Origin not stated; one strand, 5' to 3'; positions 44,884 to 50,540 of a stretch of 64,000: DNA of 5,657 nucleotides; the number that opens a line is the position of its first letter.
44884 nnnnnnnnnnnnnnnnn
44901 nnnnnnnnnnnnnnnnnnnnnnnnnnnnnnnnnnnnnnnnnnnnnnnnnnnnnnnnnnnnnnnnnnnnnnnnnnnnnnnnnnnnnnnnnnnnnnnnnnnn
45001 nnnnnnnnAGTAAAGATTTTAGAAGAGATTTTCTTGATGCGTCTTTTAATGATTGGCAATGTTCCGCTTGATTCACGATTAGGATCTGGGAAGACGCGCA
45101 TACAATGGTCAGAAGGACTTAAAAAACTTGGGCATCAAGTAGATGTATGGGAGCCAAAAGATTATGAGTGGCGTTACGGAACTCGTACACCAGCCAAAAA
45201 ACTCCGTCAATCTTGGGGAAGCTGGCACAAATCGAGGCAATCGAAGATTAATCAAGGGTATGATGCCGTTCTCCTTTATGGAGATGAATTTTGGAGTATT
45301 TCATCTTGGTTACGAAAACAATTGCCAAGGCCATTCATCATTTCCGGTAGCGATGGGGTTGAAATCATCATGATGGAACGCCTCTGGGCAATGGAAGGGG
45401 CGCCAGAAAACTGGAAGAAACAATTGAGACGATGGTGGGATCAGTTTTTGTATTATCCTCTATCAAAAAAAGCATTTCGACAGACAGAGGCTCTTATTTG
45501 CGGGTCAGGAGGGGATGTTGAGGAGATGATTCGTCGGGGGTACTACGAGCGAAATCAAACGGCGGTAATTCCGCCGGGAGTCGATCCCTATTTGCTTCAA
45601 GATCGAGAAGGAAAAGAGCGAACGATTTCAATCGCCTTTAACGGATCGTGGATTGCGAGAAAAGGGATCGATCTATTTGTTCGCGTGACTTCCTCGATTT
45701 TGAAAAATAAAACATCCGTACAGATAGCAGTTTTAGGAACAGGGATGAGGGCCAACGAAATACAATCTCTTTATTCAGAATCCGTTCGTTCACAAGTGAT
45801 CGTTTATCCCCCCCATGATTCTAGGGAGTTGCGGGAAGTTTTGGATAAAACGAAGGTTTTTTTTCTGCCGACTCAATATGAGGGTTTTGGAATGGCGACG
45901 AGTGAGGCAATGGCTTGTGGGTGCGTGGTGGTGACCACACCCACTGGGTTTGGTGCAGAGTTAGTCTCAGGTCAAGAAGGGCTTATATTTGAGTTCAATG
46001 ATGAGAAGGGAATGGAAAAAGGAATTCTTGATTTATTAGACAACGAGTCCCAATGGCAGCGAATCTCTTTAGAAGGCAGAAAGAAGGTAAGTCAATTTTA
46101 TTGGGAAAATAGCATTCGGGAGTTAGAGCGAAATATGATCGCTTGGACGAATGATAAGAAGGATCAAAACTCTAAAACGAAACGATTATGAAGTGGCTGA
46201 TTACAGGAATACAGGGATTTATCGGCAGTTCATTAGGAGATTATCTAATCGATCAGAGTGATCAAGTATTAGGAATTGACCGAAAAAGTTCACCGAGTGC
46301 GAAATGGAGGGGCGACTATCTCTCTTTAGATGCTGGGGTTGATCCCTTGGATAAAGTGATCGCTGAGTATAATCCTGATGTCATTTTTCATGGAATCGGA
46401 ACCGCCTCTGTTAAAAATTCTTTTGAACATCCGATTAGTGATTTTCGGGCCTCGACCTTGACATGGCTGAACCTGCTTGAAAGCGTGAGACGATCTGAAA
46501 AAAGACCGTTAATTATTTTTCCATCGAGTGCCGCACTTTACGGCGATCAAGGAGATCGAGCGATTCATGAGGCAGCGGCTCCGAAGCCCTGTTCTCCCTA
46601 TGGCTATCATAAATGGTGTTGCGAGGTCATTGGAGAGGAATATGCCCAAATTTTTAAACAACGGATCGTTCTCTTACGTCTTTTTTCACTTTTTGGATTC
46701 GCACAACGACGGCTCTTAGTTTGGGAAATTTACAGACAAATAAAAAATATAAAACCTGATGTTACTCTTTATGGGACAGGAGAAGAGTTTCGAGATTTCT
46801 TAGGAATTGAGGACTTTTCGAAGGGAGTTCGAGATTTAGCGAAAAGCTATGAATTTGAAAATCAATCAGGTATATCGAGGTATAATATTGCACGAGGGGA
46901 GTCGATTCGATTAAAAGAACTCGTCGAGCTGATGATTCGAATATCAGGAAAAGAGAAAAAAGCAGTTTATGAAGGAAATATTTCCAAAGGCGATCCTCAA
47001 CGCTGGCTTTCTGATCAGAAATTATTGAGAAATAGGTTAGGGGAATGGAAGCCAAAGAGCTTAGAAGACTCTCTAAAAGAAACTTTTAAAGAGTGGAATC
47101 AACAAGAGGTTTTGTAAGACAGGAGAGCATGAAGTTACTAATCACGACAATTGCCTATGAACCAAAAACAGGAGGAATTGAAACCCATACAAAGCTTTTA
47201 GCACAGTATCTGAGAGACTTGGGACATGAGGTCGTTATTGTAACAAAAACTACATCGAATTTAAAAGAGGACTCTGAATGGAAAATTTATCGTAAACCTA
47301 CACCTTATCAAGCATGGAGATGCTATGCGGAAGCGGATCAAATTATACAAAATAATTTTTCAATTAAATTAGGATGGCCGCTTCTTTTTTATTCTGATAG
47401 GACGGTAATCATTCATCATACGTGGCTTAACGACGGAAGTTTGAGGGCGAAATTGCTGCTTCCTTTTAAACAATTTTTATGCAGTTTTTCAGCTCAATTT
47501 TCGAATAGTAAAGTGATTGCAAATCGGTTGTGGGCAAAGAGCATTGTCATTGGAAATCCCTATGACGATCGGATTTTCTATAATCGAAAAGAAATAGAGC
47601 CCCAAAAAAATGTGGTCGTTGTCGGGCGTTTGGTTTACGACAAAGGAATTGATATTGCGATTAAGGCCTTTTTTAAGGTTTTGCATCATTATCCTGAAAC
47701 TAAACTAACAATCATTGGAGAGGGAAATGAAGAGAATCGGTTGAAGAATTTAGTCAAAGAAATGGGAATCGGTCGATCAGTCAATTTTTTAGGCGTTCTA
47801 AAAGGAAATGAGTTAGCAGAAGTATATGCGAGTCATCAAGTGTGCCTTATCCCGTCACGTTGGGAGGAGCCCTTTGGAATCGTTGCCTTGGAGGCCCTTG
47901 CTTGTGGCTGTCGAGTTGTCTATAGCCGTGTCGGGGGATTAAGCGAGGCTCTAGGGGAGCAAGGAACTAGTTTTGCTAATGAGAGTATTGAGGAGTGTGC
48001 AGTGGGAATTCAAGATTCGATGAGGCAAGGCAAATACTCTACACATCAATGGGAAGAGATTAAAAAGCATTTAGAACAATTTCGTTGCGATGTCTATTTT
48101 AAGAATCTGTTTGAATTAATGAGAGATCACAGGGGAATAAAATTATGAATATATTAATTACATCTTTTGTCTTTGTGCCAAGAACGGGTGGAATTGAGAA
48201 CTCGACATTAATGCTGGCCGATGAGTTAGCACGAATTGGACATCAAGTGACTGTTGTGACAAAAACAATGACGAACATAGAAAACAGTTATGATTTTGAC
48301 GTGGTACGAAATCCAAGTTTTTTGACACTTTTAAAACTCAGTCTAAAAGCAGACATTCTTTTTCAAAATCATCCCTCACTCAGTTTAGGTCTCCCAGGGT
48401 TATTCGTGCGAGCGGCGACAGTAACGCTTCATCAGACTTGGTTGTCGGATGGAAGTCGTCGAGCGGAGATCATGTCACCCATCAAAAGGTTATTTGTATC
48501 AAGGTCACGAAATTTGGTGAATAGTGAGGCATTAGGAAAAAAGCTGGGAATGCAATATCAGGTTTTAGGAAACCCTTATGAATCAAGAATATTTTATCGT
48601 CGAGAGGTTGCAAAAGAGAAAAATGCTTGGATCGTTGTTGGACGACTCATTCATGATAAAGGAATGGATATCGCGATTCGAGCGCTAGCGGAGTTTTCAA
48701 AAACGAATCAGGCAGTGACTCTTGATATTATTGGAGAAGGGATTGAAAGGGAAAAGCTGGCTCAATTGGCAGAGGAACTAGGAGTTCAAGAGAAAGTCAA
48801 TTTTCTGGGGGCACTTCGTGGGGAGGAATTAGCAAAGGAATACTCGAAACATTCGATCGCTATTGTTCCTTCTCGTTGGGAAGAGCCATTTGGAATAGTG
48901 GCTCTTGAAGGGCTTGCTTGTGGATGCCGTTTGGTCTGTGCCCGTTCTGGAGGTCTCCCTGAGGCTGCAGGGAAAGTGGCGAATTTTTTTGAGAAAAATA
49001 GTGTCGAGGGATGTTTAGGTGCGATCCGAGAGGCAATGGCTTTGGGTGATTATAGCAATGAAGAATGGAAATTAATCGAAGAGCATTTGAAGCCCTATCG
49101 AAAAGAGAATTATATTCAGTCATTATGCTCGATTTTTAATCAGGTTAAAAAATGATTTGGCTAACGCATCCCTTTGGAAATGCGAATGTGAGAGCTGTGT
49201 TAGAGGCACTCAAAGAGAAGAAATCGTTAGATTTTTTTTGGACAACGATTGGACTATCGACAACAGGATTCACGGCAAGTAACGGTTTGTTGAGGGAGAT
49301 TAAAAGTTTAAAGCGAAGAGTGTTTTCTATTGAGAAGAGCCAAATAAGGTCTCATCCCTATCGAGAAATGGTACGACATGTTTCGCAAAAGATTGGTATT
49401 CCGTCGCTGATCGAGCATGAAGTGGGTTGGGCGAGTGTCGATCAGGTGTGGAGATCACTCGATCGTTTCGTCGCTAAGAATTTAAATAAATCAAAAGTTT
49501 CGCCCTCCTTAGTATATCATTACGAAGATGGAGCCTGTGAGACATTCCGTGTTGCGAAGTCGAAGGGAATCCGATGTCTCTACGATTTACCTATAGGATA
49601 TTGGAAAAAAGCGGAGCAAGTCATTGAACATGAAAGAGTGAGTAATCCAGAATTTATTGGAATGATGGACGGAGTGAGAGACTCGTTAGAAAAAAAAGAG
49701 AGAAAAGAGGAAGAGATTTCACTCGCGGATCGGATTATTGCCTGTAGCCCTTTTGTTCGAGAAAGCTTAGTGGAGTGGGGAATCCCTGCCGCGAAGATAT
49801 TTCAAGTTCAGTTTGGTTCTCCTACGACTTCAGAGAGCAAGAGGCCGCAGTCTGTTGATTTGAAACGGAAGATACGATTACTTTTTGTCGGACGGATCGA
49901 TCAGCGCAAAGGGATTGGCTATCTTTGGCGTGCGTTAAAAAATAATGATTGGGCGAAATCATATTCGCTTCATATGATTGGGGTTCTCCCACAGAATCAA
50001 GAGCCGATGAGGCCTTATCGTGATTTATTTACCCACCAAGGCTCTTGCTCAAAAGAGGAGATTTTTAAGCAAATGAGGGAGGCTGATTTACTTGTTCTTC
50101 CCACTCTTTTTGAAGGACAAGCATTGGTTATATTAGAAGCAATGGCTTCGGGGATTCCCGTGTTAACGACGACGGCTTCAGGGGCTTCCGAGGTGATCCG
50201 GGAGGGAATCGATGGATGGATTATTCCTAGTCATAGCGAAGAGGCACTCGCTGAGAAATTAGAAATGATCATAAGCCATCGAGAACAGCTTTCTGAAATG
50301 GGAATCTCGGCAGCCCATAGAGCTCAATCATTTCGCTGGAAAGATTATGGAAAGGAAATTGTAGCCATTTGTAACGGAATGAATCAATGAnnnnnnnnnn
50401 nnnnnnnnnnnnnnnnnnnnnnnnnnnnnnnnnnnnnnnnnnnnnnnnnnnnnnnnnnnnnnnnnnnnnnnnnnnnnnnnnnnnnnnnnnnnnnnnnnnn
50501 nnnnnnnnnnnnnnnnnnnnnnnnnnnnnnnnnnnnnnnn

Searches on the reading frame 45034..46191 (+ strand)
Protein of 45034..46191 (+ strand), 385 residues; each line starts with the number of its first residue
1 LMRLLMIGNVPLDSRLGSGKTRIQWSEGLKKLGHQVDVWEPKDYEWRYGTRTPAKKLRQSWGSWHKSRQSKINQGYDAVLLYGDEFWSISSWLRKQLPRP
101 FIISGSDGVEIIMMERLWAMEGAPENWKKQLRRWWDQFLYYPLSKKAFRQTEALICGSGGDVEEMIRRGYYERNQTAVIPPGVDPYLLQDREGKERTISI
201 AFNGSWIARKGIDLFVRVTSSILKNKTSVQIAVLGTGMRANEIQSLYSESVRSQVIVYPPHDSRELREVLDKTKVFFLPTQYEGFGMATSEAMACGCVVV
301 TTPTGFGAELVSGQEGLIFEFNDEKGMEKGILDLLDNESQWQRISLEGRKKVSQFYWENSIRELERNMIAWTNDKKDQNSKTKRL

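Call 9: search_protein_families(library=pfam, proteins=[window:45034-46191:+], max_evalue=0.0001)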
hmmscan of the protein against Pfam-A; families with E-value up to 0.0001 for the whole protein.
window:45034-46191:+ (385 aa): 5 families
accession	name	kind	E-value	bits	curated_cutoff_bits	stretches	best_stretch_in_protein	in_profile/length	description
PF00534.26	Glycos_transf_1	-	5e-25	88.4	26.4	1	196-350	14-171/172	Glycosyl transferases group 1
PF13692.12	Glyco_trans_1_4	-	4.6e-23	82.5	27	1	200-337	4-142/142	Glycosyl transferases group 1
PF20706.3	GT4-conflict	-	1.4e-09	37.9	26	1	163-310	158-320/385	Family 4 Glycosyltransferase in conflict systems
PF13439.12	Glyco_transf_4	-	5.3e-07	30.2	28.5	1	24-185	10-168/170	Glycosyltransferase Family 4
PF13524.12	Glyco_trans_1_2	-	1.1e-06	29.1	25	1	256-364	30-142/144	Glycosyl transferase-like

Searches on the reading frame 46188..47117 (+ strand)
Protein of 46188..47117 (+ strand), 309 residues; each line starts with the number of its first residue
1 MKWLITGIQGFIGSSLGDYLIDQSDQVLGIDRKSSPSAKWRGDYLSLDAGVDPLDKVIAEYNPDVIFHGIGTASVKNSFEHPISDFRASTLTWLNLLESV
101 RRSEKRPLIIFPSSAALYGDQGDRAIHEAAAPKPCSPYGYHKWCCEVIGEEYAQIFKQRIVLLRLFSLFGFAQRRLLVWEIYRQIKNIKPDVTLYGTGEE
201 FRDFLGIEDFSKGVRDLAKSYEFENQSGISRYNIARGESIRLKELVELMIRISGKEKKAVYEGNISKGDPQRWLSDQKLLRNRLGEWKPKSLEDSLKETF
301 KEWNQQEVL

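Call 9: search_protein_families(library=pfam, proteins=[window:46188-47117:+], max_evalue=0.0001)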
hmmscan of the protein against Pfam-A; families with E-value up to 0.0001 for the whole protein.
window:46188-47117:+ (309 aa): 3 families
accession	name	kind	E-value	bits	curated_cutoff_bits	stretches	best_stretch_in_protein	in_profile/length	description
PF01370.27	Epimerase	-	4.8e-35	121.5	20.9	1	3-234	1-239/240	NAD dependent epimerase/dehydratase family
PF16363.11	GDP_Man_Dehyd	-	1.5e-33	117.1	27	1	4-290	1-322/332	GDP-mannose 4,6 dehydratase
PF04321.23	RmlD_sub_bind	-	1.3e-05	24.8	27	1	1-173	1-156/287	RmlD substrate binding domain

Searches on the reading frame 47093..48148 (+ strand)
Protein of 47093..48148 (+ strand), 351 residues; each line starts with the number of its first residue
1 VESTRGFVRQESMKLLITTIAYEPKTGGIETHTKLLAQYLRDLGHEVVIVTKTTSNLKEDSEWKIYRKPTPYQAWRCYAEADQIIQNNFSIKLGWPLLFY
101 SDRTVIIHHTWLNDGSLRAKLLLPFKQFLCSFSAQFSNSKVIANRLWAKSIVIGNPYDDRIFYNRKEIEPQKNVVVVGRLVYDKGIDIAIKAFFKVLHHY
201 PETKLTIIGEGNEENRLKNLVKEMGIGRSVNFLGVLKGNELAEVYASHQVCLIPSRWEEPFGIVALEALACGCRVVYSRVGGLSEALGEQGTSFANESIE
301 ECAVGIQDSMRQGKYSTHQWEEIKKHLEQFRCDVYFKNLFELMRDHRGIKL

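Call 9: search_protein_families(library=pfam, proteins=[window:47093-48148:+], max_evalue=0.0001)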
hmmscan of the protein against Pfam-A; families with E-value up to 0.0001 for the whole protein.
window:47093-48148:+ (351 aa): 5 families
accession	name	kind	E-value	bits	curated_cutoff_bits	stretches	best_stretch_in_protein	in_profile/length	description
PF00534.26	Glycos_transf_1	-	3.4e-33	115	26.4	1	167-319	11-165/172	Glycosyl transferases group 1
PF13692.12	Glyco_trans_1_4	-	6.2e-28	98.3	27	1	172-307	2-137/142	Glycosyl transferases group 1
PF20706.3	GT4-conflict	-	9.6e-16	58.2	26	1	170-321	196-348/385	Family 4 Glycosyltransferase in conflict systems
PF13439.12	Glyco_transf_4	-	8.7e-08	32.8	28.5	1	27-145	2-147/170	Glycosyltransferase Family 4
PF13524.12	Glyco_trans_1_2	-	2.7e-05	24.6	25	1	193-306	5-108/144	Glycosyl transferase-like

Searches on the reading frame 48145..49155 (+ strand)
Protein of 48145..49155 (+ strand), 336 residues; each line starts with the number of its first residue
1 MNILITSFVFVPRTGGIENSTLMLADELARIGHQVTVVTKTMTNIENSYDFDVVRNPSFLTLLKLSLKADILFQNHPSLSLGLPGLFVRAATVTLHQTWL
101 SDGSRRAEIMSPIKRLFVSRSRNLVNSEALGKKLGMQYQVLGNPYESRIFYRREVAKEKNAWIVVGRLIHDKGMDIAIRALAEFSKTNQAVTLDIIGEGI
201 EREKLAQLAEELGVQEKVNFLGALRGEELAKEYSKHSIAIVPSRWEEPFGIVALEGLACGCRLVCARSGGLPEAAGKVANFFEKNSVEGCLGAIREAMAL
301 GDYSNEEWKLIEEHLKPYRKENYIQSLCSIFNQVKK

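Call 9: search_protein_families(library=pfam, proteins=[window:48145-49155:+], max_evalue=0.0001)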
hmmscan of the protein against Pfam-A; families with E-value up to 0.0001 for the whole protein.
window:48145-49155:+ (336 aa): 5 families
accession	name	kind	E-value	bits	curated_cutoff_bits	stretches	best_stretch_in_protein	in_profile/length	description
PF00534.26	Glycos_transf_1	-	1.6e-29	103.1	26.4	1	155-301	11-159/172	Glycosyl transferases group 1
PF13692.12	Glyco_trans_1_4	-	2.6e-23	83.3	27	1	163-296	5-138/142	Glycosyl transferases group 1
PF20706.3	GT4-conflict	-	1.6e-12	47.6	26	1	156-273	194-318/385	Family 4 Glycosyltransferase in conflict systems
PF13439.12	Glyco_transf_4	-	5.7e-06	26.9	28.5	1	15-130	2-144/170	Glycosyltransferase Family 4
PF13579.12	Glyco_trans_4_4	-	2.1e-05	25.3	29.7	0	15-120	1-127/158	Glycosyl transferase 4-like domain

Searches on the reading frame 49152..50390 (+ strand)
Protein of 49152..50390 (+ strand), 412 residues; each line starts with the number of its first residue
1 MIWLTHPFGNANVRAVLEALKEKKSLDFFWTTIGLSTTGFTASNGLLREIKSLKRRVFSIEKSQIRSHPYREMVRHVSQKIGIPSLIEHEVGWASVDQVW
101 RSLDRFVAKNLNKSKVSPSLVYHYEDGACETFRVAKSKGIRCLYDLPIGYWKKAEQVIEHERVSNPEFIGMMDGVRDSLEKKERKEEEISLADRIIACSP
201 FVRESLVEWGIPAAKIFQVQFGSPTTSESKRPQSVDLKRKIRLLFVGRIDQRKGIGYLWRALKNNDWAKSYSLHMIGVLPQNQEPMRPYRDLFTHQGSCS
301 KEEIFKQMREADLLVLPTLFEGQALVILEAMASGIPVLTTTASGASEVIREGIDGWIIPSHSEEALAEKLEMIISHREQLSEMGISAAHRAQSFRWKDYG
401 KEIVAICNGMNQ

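Call 9: search_protein_families(library=pfam, proteins=[window:49152-50390:+], max_evalue=0.0001)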
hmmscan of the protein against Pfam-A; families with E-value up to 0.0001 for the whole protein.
window:49152-50390:+ (412 aa): 4 families
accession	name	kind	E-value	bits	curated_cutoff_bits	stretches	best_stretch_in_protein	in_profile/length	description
PF00534.26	Glycos_transf_1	-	9.4e-25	87.6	26.4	1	230-387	5-169/172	Glycosyl transferases group 1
PF13692.12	Glyco_trans_1_4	-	1.8e-24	87.1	27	1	242-375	3-141/142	Glycosyl transferases group 1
PF20706.3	GT4-conflict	-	1.5e-15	57.5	26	1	178-379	130-360/385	Family 4 Glycosyltransferase in conflict systems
PF13524.12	Glyco_trans_1_2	-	6.8e-05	23.3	25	0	295-392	31-130/144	Glycosyl transferase-like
